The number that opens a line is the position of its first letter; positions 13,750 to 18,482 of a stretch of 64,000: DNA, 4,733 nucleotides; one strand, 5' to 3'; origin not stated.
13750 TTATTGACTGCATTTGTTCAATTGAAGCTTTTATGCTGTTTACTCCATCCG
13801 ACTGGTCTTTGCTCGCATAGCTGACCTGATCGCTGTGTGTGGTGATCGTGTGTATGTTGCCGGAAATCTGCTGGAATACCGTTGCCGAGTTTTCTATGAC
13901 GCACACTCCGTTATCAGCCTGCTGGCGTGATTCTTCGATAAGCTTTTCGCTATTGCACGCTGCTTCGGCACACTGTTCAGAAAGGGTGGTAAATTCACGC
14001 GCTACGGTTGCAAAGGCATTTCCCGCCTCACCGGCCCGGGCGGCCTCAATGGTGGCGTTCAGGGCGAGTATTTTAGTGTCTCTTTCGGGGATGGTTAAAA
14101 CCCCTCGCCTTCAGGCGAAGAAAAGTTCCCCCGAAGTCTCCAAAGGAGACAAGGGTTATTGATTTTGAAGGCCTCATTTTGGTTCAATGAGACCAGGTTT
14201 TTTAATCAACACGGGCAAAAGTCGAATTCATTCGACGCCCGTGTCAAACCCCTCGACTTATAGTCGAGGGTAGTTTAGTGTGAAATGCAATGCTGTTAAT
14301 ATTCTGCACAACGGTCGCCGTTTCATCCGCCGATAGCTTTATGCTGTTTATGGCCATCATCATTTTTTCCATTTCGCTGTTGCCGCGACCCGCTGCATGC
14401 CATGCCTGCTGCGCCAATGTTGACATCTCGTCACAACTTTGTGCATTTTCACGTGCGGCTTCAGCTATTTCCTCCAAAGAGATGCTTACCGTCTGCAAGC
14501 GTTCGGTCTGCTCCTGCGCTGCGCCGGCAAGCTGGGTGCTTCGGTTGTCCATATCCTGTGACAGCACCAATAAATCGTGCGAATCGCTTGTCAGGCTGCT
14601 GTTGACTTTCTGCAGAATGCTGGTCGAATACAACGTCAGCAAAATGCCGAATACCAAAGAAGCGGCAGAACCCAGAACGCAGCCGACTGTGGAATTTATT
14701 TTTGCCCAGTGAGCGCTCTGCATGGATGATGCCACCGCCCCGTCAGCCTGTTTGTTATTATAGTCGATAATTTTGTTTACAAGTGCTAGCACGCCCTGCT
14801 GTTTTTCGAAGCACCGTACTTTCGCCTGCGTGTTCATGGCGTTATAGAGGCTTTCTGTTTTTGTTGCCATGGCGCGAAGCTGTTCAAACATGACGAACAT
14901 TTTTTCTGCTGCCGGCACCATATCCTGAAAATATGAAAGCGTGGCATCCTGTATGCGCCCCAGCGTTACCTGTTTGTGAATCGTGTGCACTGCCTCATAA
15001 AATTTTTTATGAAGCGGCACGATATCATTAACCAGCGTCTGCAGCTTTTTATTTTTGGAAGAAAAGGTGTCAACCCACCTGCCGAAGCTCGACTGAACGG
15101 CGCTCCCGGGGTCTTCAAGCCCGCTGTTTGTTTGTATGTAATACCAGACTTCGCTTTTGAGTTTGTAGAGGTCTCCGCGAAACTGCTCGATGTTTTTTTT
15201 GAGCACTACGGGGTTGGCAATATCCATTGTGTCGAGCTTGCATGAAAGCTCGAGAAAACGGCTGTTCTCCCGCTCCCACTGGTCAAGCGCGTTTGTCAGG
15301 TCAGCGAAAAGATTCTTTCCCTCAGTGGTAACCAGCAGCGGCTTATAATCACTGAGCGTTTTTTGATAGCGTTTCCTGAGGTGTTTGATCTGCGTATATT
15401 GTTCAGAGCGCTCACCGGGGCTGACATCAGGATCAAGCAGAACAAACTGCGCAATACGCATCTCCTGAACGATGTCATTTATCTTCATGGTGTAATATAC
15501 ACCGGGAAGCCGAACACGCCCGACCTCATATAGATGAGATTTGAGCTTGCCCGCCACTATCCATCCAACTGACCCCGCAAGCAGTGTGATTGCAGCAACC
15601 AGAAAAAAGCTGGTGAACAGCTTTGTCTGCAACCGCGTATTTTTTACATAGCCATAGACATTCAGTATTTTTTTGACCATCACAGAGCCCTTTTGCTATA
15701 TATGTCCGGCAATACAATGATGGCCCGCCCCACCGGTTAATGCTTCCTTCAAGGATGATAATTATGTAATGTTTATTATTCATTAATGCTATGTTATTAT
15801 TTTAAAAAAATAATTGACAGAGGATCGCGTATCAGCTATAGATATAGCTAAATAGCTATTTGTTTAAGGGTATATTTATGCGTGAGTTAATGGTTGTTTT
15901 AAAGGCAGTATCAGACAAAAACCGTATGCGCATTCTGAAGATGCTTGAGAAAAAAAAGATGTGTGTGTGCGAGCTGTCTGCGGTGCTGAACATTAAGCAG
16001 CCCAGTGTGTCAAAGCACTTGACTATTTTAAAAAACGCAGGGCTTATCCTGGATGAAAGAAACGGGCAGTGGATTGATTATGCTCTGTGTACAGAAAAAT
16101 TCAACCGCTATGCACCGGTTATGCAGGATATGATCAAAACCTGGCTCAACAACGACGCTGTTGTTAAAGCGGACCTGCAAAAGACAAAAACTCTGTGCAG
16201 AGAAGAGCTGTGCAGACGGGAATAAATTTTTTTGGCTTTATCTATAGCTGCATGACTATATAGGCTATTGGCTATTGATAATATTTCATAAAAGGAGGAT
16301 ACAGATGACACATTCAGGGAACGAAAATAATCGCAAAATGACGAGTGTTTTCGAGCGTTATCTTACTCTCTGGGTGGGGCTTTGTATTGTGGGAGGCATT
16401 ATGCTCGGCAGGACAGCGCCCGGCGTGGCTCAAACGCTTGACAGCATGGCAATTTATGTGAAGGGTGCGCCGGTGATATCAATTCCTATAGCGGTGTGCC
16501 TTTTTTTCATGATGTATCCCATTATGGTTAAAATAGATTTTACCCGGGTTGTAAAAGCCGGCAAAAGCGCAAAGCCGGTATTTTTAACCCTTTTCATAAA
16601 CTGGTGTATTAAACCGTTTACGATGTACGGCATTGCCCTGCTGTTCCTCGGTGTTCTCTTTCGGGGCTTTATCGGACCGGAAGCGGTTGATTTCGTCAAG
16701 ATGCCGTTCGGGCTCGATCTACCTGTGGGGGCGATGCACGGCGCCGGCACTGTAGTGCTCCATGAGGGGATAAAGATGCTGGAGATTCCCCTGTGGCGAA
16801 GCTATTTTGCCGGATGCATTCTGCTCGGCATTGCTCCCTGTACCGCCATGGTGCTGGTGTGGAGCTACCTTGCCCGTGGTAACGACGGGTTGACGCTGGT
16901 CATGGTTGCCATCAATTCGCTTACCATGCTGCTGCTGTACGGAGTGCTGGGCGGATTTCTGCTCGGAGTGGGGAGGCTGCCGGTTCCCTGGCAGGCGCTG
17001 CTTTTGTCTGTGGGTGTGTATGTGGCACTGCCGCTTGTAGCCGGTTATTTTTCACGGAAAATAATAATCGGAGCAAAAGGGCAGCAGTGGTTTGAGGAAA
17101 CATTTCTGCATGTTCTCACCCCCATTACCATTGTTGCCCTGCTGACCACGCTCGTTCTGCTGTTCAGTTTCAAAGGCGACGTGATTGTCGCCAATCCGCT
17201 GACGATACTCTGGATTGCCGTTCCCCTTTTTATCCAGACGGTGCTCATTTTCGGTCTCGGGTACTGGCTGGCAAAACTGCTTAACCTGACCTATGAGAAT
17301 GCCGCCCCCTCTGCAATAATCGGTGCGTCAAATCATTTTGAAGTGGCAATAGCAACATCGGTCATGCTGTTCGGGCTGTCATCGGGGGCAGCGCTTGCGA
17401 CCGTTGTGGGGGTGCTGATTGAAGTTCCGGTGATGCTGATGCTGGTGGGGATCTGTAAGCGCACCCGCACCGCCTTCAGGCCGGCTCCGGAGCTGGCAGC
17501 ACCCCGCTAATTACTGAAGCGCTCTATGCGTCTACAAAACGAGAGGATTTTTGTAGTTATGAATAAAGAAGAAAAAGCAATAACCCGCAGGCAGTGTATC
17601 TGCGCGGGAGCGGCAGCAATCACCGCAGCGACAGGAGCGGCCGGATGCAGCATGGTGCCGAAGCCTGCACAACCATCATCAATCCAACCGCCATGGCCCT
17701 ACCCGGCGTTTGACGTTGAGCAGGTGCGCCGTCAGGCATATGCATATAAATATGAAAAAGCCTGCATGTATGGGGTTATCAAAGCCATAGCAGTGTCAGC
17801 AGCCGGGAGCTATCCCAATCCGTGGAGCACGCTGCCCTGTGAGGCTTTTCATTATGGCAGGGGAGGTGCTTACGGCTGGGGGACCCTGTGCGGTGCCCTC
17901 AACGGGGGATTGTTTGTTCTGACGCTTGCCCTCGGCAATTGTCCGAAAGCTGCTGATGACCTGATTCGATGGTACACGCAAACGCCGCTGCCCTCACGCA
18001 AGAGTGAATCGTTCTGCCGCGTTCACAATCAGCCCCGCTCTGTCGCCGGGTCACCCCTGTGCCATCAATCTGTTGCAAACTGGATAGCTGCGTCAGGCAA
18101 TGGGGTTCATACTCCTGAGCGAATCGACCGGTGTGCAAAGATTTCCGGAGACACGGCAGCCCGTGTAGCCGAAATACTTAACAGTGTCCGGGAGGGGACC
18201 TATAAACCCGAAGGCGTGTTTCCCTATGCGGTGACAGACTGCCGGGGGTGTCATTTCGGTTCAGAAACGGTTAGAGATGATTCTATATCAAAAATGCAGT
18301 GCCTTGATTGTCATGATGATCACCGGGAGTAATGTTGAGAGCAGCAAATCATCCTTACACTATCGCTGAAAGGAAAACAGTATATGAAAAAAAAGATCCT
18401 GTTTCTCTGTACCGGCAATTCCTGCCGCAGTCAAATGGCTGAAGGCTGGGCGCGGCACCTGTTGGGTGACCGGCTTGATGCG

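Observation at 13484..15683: Chemoreceptor gene split exactly inside its invariant signalling hairpin by a 194-bp MITE-like element with an 8-bp target-site duplication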

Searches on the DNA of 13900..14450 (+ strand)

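Call 4: search_rna_families(source=window, start=13900, end=14450, threshold=evalue, max_evalue=10, show_alignments=3)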
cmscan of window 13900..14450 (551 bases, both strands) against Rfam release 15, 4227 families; matches with E-value up to 10: 7.
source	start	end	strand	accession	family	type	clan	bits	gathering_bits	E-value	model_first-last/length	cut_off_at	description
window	14118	14173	-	RF01489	sbrA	Gene; sRNA;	-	17.9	45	0.51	1-71/71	no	Listeria sRNA sbrA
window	14246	14276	+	RF03786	mir-9449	Gene; miRNA;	-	14.9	100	7.2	19-51/68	no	mir-9449 microRNA precursor family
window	14091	14110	+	RF01101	TLS-PK6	Cis-reg;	-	14.4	44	4.6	1-40/40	no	Pseudoknot of tRNA-like structure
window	14194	14244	+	RF02031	tpke11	Gene; sRNA;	-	14.1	43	4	3-50/77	no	tpke11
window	14209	14244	-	RF02031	tpke11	Gene; sRNA;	-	13.6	43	5.3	18-50/77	no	tpke11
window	14284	14380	-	RF02504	Atu_L1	Gene; sRNA;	-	12.2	60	2.7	1-174/174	no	Rhizobiales sRNA Atu_L1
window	14344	14366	-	RF01304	sR5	Gene; snRNA; snoRNA; CD-box;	-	10.9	40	7.3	1-53/53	no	Small nucleolar RNA sR5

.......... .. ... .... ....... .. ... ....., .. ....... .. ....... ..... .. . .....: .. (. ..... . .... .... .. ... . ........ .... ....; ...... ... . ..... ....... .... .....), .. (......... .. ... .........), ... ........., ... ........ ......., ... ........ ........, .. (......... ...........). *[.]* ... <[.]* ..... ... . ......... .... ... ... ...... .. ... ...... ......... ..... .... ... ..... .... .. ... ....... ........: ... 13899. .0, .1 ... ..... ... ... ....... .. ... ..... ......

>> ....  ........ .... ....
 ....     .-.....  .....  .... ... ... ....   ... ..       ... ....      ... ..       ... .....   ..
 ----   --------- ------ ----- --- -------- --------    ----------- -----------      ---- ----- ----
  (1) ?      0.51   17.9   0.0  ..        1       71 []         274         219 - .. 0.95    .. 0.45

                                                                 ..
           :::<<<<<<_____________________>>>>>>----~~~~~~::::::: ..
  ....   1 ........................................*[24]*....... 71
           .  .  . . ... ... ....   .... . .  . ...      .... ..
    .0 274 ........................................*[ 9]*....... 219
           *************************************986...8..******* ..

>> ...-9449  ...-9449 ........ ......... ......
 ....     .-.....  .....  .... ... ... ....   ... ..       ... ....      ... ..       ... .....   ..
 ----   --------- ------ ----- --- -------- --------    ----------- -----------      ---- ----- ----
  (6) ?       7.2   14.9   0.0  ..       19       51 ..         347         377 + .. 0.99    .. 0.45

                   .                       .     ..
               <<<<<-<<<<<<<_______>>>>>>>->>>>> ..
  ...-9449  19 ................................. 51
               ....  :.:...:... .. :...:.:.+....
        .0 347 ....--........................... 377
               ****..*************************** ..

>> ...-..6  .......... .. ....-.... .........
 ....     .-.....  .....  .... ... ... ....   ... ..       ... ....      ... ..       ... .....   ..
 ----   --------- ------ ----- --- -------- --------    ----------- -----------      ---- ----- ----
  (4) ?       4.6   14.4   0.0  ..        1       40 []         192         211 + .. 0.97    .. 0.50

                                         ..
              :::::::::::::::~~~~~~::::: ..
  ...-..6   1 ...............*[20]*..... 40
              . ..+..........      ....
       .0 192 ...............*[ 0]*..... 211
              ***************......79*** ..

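Call 11: search_dna_similar(query=window:14060-14295:+, collection=plasmids, mode=distant, max_evalue=0.01)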
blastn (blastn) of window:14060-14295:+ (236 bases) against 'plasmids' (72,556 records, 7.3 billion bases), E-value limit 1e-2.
No match.

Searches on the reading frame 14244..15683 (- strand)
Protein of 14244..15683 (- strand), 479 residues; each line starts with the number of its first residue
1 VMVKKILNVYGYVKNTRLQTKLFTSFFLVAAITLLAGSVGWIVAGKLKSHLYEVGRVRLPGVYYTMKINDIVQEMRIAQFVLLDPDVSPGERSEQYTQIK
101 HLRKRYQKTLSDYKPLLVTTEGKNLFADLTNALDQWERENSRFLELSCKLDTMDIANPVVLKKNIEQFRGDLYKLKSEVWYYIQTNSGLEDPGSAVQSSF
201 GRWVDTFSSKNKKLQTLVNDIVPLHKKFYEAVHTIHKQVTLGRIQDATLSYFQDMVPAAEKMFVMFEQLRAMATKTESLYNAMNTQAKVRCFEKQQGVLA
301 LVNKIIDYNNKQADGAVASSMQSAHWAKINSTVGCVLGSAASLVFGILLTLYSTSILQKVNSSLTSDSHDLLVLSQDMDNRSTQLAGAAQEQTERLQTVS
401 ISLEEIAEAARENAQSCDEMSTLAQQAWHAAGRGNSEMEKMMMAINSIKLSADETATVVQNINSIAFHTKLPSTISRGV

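Call 10: find_encoding_contigs(protein=window:14244-15683:-, flank=10000, max_places=10)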
Protein window:14244-15683:- (479 aa): no gene with exactly this product is on record in the collection.

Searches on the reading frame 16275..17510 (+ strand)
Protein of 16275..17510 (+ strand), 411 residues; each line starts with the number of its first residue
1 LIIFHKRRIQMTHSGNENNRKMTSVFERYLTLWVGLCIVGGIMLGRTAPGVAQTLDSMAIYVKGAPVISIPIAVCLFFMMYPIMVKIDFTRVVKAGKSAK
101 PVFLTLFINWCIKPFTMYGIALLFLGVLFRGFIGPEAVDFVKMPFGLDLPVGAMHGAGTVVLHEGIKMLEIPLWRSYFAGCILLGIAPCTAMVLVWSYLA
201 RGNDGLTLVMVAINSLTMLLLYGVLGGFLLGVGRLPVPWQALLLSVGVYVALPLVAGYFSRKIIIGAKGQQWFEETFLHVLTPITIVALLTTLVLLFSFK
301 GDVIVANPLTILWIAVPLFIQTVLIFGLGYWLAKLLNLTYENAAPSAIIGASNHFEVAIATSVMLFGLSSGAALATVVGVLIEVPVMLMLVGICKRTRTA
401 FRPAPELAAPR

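Call 13: find_encoding_contigs(protein=window:16275-17510:+, flank=10000, max_places=6)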
Protein window:16275-17510:+ (411 aa): no gene with exactly this product is on record in the collection.

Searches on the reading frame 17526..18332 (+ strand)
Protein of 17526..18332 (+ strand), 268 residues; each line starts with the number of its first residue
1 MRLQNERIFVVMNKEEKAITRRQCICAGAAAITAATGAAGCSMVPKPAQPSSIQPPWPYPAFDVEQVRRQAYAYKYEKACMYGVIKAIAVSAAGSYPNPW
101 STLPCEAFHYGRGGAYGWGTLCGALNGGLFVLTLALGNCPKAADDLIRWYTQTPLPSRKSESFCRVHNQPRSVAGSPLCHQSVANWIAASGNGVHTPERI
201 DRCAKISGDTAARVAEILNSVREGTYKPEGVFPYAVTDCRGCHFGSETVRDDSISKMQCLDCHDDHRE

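Call 51: search_protein_families(library=pfam, proteins=[window:17526-18332:+], max_evalue=0.00001)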
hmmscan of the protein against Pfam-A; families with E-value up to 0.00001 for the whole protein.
window:17526-18332:+ (268 aa): 1 family
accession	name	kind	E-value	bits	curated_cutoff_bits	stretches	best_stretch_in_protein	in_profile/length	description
PF09719.15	C_GCAxxG_C_C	-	2.8e-09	37.5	27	1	107-217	24-118/118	Putative redox-active protein (C_GCAxxG_C_C)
